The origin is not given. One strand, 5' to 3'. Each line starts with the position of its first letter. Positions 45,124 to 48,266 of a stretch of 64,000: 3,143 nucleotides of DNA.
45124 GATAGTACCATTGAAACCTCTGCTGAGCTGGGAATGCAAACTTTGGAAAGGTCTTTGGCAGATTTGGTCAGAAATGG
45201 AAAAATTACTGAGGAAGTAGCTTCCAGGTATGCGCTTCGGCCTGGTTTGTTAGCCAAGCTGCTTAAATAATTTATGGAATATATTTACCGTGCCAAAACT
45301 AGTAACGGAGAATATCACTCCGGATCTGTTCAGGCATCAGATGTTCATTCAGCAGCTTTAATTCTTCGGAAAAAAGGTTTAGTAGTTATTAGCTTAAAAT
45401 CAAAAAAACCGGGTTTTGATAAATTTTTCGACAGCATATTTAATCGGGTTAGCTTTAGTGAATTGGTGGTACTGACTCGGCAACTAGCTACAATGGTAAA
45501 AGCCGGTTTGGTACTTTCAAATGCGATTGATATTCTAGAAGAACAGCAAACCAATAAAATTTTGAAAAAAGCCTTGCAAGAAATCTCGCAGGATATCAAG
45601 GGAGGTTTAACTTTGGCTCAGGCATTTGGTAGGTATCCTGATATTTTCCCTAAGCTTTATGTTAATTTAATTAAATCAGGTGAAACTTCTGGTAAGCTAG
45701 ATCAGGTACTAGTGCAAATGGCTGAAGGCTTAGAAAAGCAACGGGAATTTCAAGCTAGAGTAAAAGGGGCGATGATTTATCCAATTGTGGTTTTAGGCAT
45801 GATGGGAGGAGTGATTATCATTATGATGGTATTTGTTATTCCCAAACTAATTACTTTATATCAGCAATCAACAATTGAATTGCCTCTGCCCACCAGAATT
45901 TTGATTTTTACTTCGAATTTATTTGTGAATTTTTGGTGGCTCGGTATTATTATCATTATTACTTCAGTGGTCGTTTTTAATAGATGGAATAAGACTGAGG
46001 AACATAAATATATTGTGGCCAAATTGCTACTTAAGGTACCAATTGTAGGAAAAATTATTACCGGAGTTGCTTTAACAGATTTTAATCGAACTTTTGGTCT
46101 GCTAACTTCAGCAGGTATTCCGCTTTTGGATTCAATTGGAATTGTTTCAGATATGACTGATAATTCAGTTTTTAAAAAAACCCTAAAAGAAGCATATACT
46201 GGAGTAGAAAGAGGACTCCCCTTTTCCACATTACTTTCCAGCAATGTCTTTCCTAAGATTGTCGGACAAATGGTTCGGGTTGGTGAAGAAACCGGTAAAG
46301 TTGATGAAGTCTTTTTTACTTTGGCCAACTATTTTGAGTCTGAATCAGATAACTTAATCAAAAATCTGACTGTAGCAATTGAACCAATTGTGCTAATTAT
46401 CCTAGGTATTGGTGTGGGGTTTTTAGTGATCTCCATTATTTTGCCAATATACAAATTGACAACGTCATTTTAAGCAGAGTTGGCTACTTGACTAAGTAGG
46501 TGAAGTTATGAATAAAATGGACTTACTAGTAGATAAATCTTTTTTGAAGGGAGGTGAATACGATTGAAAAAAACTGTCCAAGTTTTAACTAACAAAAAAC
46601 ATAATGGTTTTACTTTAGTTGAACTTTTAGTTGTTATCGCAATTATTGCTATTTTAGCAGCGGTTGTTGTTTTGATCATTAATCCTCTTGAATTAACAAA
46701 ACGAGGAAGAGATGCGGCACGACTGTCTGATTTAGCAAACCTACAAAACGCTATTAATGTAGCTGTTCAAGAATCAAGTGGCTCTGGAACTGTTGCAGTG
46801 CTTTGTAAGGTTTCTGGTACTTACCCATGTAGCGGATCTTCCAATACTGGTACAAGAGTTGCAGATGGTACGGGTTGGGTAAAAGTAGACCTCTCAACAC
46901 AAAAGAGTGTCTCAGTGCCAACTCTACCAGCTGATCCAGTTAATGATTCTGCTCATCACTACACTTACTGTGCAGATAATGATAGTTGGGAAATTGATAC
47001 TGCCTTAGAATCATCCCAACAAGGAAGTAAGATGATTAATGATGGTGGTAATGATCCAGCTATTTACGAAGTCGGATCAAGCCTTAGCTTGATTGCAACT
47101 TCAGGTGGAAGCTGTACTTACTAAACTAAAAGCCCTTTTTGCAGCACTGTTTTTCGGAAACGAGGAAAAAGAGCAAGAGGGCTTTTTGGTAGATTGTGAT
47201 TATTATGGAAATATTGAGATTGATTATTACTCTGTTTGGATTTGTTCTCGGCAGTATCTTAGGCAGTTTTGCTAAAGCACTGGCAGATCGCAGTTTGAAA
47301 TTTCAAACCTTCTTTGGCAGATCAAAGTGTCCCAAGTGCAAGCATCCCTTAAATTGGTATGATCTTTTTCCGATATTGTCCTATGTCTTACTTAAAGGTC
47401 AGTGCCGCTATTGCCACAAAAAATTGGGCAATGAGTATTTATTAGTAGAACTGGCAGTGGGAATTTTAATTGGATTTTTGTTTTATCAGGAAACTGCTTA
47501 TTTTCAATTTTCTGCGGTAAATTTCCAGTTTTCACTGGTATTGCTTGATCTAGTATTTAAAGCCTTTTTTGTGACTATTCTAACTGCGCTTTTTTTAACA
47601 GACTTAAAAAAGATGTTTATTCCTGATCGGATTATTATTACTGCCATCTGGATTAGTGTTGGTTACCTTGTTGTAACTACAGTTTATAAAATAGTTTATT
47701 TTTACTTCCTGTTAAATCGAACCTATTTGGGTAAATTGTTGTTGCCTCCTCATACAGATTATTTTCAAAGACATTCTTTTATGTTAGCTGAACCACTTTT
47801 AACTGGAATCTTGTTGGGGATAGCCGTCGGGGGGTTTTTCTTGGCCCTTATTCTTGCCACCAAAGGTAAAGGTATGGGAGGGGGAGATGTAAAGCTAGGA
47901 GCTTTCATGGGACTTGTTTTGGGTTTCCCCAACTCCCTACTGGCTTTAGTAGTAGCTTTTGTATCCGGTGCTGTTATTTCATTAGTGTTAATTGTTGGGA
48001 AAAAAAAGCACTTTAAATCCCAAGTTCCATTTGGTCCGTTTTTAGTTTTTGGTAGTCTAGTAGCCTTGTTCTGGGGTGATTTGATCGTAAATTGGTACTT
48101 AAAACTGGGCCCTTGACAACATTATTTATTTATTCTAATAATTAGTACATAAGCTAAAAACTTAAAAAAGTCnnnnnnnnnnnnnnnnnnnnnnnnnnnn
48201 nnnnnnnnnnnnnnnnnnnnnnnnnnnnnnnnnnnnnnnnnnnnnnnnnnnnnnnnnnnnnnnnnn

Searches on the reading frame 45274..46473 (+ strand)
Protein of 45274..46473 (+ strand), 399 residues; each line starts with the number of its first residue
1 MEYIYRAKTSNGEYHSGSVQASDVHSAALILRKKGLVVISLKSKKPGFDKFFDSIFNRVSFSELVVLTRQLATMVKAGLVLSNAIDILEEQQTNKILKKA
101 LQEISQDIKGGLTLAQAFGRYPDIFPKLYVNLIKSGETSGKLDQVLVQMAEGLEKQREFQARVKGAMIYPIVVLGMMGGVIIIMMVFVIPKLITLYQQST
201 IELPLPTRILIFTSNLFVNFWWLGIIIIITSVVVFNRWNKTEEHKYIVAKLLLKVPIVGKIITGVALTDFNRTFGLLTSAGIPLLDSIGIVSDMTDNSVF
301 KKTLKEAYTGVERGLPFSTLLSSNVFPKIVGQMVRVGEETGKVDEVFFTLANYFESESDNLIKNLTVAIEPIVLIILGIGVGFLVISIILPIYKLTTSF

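Call 83: search_protein_families(library=pfam, proteins=[window:45274-46473:+], max_evalue=0.00001)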
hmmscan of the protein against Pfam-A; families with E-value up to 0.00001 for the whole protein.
window:45274-46473:+ (399 aa): 1 family
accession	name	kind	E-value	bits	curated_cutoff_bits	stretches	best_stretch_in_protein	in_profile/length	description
PF00482.28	T2SSF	-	2.5e-60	202.4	25.2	2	68-190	2-125/125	Type II secretion system (T2SS), protein F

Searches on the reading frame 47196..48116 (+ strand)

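Call 83: search_protein_families(library=pfam, proteins=[window:47196-48116:+], max_evalue=0.00001)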
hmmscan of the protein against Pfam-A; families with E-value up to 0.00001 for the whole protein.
window:47196-48116:+ (306 aa): 2 families
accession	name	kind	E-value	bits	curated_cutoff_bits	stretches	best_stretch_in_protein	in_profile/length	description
PF06750.18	A24_N_bact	-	1.1e-24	86.8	23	1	17-98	1-83/84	Bacterial Peptidase A24 N-terminal domain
PF01478.23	Peptidase_A24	-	7.1e-10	39.7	26.5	1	207-263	49-104/104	Type IV leader peptidase family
